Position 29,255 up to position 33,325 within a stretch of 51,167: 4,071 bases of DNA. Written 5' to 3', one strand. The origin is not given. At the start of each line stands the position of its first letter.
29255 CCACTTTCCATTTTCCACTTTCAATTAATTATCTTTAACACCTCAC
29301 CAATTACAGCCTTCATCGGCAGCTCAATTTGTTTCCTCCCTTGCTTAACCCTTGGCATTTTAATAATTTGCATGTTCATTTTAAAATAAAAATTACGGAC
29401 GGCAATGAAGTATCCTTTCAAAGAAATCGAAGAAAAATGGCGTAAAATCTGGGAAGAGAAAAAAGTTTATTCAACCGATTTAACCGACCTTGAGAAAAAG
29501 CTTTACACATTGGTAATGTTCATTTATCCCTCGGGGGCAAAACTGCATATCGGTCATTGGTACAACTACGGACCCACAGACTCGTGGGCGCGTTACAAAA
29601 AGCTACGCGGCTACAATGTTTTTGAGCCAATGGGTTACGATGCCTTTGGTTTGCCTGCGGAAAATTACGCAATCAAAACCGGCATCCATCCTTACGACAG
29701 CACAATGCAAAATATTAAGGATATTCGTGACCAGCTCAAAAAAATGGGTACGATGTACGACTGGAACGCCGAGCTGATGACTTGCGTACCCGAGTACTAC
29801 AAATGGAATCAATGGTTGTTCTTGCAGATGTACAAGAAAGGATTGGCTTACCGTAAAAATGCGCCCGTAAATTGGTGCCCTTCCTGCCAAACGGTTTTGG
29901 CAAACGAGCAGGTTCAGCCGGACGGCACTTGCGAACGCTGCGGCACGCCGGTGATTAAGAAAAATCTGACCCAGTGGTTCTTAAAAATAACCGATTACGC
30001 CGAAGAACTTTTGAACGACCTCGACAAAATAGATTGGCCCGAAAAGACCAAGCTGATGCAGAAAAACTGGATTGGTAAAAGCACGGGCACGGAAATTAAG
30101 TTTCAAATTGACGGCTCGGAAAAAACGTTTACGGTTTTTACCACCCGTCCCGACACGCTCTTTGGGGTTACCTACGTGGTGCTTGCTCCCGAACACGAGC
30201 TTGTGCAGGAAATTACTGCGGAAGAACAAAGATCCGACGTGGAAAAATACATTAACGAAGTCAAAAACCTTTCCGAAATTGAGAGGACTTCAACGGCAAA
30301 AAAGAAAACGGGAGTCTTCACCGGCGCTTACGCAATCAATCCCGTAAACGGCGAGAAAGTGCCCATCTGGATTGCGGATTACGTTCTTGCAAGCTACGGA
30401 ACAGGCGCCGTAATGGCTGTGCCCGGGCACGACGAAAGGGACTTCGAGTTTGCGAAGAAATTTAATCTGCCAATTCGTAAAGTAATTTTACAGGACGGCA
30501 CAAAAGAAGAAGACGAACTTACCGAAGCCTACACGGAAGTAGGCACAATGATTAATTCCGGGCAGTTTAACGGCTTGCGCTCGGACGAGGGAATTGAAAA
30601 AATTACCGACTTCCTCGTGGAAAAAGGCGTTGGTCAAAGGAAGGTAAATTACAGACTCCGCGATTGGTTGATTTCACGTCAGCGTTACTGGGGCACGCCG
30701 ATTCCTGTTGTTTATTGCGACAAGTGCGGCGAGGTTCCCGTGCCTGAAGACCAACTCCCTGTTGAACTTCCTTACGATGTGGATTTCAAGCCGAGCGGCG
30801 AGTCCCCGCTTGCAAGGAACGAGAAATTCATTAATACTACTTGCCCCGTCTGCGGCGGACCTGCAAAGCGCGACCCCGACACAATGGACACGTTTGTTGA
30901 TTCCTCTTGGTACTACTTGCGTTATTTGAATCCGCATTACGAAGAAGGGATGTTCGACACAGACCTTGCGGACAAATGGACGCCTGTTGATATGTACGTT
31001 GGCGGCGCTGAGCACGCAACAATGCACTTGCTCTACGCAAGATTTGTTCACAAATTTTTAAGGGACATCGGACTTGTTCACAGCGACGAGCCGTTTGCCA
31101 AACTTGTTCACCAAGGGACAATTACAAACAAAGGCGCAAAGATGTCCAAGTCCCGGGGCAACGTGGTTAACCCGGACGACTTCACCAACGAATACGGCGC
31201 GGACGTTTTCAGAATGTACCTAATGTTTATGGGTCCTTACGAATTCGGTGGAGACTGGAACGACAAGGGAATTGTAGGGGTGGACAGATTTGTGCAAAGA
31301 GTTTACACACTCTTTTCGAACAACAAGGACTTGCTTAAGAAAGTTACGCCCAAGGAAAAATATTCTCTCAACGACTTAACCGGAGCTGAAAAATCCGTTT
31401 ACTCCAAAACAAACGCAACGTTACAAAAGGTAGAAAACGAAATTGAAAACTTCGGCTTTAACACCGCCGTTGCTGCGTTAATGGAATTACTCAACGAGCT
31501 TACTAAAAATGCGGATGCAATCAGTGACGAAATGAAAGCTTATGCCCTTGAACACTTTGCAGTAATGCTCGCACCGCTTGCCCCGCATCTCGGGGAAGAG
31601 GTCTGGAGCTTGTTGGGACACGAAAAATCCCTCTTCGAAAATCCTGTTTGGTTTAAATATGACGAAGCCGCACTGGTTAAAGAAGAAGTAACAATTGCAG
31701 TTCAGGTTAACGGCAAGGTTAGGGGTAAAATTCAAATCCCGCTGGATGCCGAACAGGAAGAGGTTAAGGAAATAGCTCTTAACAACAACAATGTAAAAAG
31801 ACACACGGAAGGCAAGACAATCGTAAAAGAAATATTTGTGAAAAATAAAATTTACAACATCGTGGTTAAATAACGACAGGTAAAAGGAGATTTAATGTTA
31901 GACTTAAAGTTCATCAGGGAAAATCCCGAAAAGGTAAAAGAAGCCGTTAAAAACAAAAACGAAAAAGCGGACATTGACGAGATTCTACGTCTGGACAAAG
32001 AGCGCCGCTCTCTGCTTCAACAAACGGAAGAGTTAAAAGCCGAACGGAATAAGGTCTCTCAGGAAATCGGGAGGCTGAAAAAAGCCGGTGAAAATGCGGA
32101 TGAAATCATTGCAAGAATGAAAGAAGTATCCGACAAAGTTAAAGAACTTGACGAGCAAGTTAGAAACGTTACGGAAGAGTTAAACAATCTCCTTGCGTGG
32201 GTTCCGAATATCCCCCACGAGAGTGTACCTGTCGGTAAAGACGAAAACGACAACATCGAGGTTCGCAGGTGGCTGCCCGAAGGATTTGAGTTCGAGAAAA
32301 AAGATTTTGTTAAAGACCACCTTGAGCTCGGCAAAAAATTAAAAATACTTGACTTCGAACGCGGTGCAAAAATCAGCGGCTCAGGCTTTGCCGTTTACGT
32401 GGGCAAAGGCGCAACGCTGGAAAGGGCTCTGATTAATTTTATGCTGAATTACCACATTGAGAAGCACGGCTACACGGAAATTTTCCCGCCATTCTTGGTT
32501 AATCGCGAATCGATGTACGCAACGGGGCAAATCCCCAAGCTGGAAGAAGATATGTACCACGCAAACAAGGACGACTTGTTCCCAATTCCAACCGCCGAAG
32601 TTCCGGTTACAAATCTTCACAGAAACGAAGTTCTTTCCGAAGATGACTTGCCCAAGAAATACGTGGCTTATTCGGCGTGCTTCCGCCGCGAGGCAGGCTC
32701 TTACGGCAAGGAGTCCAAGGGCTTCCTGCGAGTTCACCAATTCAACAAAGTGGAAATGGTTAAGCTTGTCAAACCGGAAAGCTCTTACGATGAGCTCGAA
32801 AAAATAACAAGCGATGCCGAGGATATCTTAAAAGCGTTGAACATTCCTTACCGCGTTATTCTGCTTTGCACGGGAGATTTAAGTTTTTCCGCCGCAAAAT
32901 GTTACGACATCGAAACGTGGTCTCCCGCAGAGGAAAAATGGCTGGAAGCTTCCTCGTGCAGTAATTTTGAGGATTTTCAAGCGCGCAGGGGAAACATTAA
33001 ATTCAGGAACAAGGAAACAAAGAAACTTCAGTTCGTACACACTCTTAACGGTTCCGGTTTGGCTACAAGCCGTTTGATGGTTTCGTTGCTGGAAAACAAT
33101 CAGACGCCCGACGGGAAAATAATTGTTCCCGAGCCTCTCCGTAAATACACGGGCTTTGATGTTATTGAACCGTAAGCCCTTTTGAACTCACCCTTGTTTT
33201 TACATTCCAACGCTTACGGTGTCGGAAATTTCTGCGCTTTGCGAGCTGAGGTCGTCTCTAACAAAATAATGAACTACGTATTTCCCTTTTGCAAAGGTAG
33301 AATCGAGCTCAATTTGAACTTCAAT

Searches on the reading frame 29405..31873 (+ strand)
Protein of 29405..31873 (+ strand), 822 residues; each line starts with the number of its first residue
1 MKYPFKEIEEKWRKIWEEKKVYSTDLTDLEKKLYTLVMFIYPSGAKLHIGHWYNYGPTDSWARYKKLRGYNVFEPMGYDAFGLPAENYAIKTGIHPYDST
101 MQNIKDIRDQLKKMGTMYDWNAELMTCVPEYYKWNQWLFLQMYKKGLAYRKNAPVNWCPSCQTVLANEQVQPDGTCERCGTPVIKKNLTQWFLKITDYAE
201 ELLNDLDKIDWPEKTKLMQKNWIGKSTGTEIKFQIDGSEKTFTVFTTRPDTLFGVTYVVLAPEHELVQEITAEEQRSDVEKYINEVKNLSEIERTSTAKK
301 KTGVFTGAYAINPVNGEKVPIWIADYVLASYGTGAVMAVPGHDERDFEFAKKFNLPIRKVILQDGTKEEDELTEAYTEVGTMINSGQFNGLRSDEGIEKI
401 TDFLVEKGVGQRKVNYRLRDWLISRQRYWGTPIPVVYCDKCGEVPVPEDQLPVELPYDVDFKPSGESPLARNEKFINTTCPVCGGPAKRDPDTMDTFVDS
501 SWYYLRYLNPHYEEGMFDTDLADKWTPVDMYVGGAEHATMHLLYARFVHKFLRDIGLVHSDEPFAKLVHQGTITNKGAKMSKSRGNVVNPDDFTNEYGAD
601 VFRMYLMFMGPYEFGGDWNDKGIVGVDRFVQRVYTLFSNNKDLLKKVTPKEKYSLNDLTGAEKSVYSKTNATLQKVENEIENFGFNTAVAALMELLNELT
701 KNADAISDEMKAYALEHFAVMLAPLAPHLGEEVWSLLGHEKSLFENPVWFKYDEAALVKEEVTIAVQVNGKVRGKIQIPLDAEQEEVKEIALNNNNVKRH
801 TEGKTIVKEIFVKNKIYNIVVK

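Call 16: search_protein_families(library=pfam, proteins=[window:29405-31873:+])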
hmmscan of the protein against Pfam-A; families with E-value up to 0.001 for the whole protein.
window:29405-31873:+ (822 aa): 5 families
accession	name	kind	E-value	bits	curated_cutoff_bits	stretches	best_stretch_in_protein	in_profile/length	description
PF13603.12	tRNA-synt_1_2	-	3.6e-78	261.7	25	1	220-404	1-184/185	Leucyl-tRNA synthetase, editing domain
PF00133.28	tRNA-synt_1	-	1.3e-50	172.8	22.7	2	12-223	2-225/414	tRNA synthetases class I (I, L, M and V)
PF09334.17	tRNA-synt_1g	-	6.7e-31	107.9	20.1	2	40-181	8-144/391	tRNA synthetases class I (M)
PF08264.19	Anticodon_1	-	1.3e-22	80.7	25.1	1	663-786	2-145/148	Anticodon-binding domain of tRNA ligase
PF01406.26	tRNA-synt_1e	-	0.00011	22.1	27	1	563-608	236-282/301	tRNA synthetases class I (C) catalytic domain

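Call 33: find_related_loci(query=window:29405-31873:+, collection=metagenome_contigs, flank=10000)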
Query window:29405-31873:+ (822 aa) in metagenome_contigs; peptide patterns used: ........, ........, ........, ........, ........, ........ (x = any residue, [..] = any of these).
600 stretches matched a pattern (row limit reached: there are more); 600 encode a relative of the query (tblastn E <= 1e-3); the best 80 are kept; 80 distinct loci.
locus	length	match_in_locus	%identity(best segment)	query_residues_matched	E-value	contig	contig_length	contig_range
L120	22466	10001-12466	73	1-822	0e+0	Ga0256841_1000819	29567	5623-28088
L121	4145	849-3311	73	1-822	0e+0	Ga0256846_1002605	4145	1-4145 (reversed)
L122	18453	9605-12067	69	1-822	0e+0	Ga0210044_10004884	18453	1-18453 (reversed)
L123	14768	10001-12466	69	1-822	0e+0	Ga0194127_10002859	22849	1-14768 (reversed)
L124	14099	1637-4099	71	1-822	0e+0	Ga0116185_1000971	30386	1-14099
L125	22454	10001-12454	69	1-822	0e+0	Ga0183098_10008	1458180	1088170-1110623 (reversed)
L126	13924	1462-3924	58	1-820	0e+0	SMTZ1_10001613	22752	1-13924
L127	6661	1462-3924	58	1-820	0e+0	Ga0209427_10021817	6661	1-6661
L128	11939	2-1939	69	177-822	0e+0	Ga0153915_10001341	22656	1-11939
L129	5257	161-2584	57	5-822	0e+0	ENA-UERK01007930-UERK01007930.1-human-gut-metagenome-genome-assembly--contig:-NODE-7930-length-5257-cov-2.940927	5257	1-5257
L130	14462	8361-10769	56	2-821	0e+0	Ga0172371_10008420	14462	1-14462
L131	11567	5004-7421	56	5-821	0e+0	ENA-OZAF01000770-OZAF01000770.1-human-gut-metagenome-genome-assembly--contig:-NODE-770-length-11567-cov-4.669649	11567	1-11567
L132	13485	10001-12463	53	7-822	0e+0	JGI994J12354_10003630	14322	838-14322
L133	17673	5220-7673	52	2-822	0e+0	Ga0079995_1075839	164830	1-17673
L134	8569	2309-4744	51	2-821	0e+0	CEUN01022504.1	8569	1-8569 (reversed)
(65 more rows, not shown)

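Call 75: find_homologous_proteins(query=window:29405-31873:+, max_evalue=1e-100)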
Query window:29405-31873:+ (822 aa): 8000 proteins with E <= 1e-100 among 8000 candidates; the best 120 are listed.
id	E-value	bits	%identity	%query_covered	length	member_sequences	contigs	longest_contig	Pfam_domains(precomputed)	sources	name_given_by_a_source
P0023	0.0e+0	1929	100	100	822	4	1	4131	PF09334.18,PF08264.20,PF13603.13,PF00133.29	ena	-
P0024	0.0e+0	1728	88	100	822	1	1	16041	PF09334.18,PF08264.20,PF13603.13,PF00133.29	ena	-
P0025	0.0e+0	1725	88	100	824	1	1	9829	PF09334.18,PF08264.20,PF13603.13,PF00133.29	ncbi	-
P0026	0.0e+0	1723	88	100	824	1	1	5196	PF09334.18,PF08264.20,PF13603.13,PF00133.29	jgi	jgi:leucyl-tRNA synthetase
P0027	0.0e+0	1720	87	100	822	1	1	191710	PF09334.18,PF08264.20,PF13603.13,PF00133.29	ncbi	-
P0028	0.0e+0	1718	87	100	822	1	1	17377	PF09334.18,PF08264.20,PF13603.13,PF00133.29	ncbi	-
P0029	0.0e+0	1664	84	100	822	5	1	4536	PF09334.18,PF08264.20,PF13603.13,PF00133.29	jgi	-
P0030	0.0e+0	1579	80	100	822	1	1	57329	PF09334.18,PF08264.20,PF13603.13,PF00133.29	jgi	-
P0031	0.0e+0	1564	79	100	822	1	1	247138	PF09334.18,PF08264.20,PF13603.13,PF00133.29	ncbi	-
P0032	0.0e+0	1532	76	100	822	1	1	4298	PF09334.18,PF08264.20,PF13603.13,PF00133.29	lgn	-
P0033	0.0e+0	1532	76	100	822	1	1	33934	PF09334.18,PF08264.20,PF13603.13,PF00133.29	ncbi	-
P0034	0.0e+0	1517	76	100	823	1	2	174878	PF09334.18,PF08264.20,PF13603.13,PF00133.29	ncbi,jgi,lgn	-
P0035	0.0e+0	1514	75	100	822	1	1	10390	PF09334.18,PF08264.20,PF13603.13,PF00133.29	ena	-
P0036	0.0e+0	1514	75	100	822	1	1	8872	PF09334.18,PF08264.20,PF13603.13,PF00133.29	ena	-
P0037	0.0e+0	1513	77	100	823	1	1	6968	PF09334.18,PF08264.20,PF13603.13,PF00133.29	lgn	-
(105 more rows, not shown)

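Call 76: find_encoding_contigs(protein=P0027, flank=10000, max_places=3)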
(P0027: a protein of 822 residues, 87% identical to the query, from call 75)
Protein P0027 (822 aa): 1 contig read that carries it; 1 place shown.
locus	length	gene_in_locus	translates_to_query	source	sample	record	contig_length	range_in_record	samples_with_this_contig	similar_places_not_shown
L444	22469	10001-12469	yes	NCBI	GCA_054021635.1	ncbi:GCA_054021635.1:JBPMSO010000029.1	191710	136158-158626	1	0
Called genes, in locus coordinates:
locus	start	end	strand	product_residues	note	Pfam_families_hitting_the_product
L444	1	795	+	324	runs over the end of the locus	PF01073:3Beta_HSD, PF01370:Epimerase, PF02719:Polysacc_synt_2, PF04321:RmlD_sub_bind, PF05368:NmrA, PF08659:KR (weak), PF13460:NAD_binding_10, PF16363:GDP_Man_Dehyd, +1 more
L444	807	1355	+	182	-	PF00908:dTDP_sugar_isom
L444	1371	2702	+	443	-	PF02558:ApbA (faint), PF03721:UDPG_MGDP_dh_N, PF00984:UDPG_MGDP_dh, PF03720:UDPG_MGDP_dh_C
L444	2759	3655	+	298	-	PF00294:PfkB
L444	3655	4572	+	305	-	PF04321:RmlD_sub_bind, PF01073:3Beta_HSD, PF01370:Epimerase, PF02719:Polysacc_synt_2, PF16363:GDP_Man_Dehyd, PF07993:NAD_binding_4 (weak)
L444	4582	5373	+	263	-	PF00702:Hydrolase, PF13344:Hydrolase_6, PF13242:Hydrolase_like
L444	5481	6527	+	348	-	PF01791:DeoC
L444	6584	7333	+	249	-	PF01925:TauE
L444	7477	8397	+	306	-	PF14495:Cytochrom_C550 (faint), PF21342:SoxA-TsdA_cyt-c, PF00034:Cytochrom_C (weak), PF13442:Cytochrome_CBB3 (weak)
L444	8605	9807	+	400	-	PF00202:Aminotran_3, PF00155:Aminotran_1_2 (weak)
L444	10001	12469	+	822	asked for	PF00133:tRNA-synt_1, PF09334:tRNA-synt_1g, PF13603:tRNA-synt_1_2, PF00133:tRNA-synt_1, PF09334:tRNA-synt_1g (weak), PF08264:Anticodon_1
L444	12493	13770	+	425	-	PF02403:Seryl_tRNA_N, PF00587:tRNA-synt_2b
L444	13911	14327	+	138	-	-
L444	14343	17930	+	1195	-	PF15902:Sortilin-Vps10, PF18962:Por_Secre_tail (weak)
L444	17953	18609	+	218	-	PF13709:DUF4159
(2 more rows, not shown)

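Call 77: find_encoding_contigs(protein=P0024, flank=10000, max_places=3)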
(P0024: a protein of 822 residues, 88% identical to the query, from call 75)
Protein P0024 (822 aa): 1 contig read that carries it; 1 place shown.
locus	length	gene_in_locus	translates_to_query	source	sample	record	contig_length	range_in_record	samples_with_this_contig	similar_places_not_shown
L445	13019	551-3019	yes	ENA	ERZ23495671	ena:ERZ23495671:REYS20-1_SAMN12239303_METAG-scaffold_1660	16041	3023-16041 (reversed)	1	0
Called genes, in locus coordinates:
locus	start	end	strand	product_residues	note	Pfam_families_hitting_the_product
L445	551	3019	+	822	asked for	PF00133:tRNA-synt_1, PF09334:tRNA-synt_1g, PF13603:tRNA-synt_1_2, PF00133:tRNA-synt_1, PF09334:tRNA-synt_1g (weak), PF08264:Anticodon_1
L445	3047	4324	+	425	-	PF02403:Seryl_tRNA_N, PF00587:tRNA-synt_2b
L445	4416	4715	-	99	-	PF13744:HTH_37 (weak), PF13560:HTH_31, PF12844:HTH_19, PF01381:HTH_3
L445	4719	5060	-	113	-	PF05973:Gp49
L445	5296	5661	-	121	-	PF02452:PemK_toxin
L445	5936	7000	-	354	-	PF01555:N6_N4_Mtase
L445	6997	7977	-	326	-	-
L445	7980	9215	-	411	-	PF01170:UPF0020, PF01555:N6_N4_Mtase (weak)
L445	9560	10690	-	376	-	PF00155:Aminotran_1_2 (weak), PF00266:Aminotran_5, PF01053:Cys_Met_Meta_PP (weak), PF01041:DegT_DnrJ_EryC1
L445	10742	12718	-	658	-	PF03169:OPT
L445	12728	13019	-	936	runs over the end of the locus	PF00082:Peptidase_S8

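Call 78: find_encoding_contigs(protein=P0028, flank=10000, max_places=3)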
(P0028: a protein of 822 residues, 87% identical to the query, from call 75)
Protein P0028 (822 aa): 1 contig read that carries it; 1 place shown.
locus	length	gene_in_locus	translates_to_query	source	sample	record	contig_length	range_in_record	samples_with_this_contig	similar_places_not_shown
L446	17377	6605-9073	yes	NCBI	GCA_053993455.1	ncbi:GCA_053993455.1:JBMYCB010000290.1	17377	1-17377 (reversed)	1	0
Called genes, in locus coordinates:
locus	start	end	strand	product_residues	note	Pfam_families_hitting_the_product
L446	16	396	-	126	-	PF01451:LMWPc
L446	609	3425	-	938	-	PF00082:Peptidase_S8, PF00629:MAM (faint), PF18962:Por_Secre_tail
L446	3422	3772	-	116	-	-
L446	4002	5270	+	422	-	PF18962:Por_Secre_tail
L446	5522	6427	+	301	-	PF01497:Peripla_BP_2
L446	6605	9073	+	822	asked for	PF00133:tRNA-synt_1, PF09334:tRNA-synt_1g, PF13603:tRNA-synt_1_2, PF00133:tRNA-synt_1, PF09334:tRNA-synt_1g (weak), PF08264:Anticodon_1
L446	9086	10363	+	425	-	PF02403:Seryl_tRNA_N, PF00587:tRNA-synt_2b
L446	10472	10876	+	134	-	-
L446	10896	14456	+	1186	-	PF02012:BNR (faint), PF15902:Sortilin-Vps10 (weak), PF25852:DUF6242_C (faint), PF15902:Sortilin-Vps10, PF18962:Por_Secre_tail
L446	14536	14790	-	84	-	PF05016:ParE_toxin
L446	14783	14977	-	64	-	-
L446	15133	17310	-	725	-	PF17191:RecG_wedge, PF01336:tRNA_anti-codon (faint), PF00270:DEAD, PF04851:ResIII, PF00271:Helicase_C, PF19833:RecG_dom3_C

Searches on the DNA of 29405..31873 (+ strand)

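Call 91: search_with_rna_model(model_id=R1, sources=[L120, L121, L122, L123, L124, L125, L126, L127, L128, L129, L130, L131, L132, L133, L134, L135, L136, L137, L138, L139, L140, L141, L142, L143, L144, L145, L146, L147, L148, L149, L150, L151, L152, L153, L154, L155, L156, L157, L158, L159, L160, L161, L162, L163, L164, L165, L166, L167, L168, L169, L170, L171, L172, L173, L174, L175, L176, L177, L178, L179, L180, L181, L182, L183, L184, L185, L186, L187, L188, L189, L190, L191, L192, L193, L194, L195, L196, L197, L198, L199, L200, L444, L445, L446, L090], max_evalue=0.1)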
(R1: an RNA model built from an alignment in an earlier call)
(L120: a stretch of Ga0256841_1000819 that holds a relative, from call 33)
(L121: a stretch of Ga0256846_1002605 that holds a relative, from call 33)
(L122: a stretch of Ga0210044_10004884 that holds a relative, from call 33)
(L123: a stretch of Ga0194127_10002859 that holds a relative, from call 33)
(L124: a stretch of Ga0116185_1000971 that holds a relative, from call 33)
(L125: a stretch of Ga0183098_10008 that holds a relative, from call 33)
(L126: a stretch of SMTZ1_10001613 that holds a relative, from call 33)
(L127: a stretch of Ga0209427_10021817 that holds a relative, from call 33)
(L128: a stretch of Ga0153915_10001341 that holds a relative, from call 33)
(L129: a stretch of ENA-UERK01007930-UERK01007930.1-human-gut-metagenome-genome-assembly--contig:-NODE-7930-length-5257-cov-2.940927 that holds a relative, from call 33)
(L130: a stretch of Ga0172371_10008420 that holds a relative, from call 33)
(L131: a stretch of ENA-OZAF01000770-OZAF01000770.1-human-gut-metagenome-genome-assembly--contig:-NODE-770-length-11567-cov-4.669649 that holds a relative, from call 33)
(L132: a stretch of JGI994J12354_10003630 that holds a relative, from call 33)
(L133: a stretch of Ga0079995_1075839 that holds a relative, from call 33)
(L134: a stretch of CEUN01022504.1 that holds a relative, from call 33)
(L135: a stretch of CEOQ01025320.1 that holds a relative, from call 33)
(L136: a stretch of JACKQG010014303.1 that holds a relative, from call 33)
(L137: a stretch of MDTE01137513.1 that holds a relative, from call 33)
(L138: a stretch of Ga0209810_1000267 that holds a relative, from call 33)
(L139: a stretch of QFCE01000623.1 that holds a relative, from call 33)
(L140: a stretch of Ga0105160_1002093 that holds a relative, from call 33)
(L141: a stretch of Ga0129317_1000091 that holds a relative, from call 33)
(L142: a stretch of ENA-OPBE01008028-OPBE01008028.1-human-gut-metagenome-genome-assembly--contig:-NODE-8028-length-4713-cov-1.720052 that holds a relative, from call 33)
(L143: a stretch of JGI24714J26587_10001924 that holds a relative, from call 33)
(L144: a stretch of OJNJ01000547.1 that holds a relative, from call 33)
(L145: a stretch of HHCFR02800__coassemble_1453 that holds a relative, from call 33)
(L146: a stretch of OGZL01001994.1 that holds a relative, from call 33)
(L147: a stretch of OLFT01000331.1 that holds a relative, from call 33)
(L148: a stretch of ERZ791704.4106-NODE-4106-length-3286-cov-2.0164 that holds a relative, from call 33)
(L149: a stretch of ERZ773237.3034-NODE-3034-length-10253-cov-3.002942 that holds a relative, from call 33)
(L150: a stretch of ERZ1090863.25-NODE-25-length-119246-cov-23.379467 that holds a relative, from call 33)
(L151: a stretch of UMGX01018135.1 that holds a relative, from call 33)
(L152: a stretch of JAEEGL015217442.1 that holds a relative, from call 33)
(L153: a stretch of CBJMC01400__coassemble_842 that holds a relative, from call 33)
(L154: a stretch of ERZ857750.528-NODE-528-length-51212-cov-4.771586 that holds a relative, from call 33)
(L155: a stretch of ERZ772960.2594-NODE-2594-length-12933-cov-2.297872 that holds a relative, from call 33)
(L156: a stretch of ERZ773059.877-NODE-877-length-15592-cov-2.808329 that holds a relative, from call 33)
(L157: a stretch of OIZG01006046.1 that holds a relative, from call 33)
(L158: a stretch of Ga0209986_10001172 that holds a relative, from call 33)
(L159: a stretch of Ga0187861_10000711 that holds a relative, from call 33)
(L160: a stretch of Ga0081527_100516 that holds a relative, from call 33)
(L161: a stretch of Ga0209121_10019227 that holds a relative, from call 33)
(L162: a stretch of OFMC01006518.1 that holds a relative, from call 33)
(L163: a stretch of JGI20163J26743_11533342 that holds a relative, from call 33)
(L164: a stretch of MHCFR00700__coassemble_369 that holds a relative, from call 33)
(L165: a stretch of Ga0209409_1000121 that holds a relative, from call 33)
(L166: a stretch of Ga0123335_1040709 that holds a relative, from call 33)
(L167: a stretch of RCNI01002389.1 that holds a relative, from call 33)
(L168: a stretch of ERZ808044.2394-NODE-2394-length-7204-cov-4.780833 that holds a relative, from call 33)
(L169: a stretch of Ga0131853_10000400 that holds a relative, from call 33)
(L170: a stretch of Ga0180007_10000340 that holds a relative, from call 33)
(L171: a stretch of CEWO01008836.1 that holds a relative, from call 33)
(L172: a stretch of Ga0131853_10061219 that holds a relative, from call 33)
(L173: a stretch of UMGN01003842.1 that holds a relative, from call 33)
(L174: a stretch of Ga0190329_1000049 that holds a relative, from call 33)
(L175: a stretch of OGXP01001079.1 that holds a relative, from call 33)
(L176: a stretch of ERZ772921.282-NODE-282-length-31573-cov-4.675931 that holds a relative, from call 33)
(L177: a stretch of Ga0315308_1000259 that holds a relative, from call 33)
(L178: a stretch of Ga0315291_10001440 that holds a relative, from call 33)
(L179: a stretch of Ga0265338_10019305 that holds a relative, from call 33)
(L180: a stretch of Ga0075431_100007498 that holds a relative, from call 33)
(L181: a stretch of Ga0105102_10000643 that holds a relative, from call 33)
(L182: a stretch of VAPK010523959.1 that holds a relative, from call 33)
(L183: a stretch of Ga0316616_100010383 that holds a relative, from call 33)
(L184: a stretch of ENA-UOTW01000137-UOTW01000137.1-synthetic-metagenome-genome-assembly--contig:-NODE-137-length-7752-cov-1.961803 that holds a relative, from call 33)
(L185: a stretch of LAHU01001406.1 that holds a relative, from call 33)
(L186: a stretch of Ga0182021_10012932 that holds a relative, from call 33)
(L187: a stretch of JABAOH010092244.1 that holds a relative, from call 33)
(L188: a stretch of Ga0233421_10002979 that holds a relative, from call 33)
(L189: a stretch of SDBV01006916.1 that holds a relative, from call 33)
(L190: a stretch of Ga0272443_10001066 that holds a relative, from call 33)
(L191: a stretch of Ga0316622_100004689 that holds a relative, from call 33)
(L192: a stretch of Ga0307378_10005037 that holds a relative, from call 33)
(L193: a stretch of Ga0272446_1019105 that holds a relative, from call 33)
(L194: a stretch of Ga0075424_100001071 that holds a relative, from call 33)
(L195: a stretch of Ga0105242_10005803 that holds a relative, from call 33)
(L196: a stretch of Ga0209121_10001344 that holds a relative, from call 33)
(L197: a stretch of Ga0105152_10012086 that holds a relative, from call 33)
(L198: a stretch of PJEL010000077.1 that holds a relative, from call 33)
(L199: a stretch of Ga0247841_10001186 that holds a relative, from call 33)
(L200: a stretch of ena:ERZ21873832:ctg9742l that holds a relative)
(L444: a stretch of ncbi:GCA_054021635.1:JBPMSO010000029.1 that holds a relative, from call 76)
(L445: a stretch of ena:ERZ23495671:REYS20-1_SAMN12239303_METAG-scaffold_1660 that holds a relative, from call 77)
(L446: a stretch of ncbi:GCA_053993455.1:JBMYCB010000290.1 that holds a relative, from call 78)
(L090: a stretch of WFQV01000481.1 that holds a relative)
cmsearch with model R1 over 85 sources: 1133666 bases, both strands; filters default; matches with E-value up to 0.1: 2.
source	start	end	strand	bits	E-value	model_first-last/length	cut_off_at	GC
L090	1242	1286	-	24.5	0.00033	1-35/35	no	0.67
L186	4648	4676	-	24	0.00046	9-31/35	no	0.66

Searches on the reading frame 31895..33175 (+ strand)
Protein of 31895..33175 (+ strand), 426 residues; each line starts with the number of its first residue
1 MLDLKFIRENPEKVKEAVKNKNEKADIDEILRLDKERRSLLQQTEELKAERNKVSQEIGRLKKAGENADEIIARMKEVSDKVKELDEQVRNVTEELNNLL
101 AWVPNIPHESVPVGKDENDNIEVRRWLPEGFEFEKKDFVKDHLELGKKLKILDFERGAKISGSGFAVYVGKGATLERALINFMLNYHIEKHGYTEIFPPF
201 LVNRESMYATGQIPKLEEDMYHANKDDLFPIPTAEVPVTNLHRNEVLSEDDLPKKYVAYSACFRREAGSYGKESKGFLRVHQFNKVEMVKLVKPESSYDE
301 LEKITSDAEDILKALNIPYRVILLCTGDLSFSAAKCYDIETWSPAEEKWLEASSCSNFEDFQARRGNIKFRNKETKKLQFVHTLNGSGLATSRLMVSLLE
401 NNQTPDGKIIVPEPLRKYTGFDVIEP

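Call 16: search_protein_families(library=pfam, proteins=[window:31895-33175:+])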
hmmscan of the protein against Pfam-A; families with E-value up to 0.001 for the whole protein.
window:31895-33175:+ (426 aa): 2 families
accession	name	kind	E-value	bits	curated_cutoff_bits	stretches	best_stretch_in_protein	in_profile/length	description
PF00587.30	tRNA-synt_2b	-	8.1e-39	134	29.3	1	223-402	6-179/179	tRNA synthetase class II core domain (G, H, P, S and T)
PF02403.27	Seryl_tRNA_N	-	2e-35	121.7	28.2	1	1-107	1-108/108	Seryl-tRNA synthetase N-terminal domain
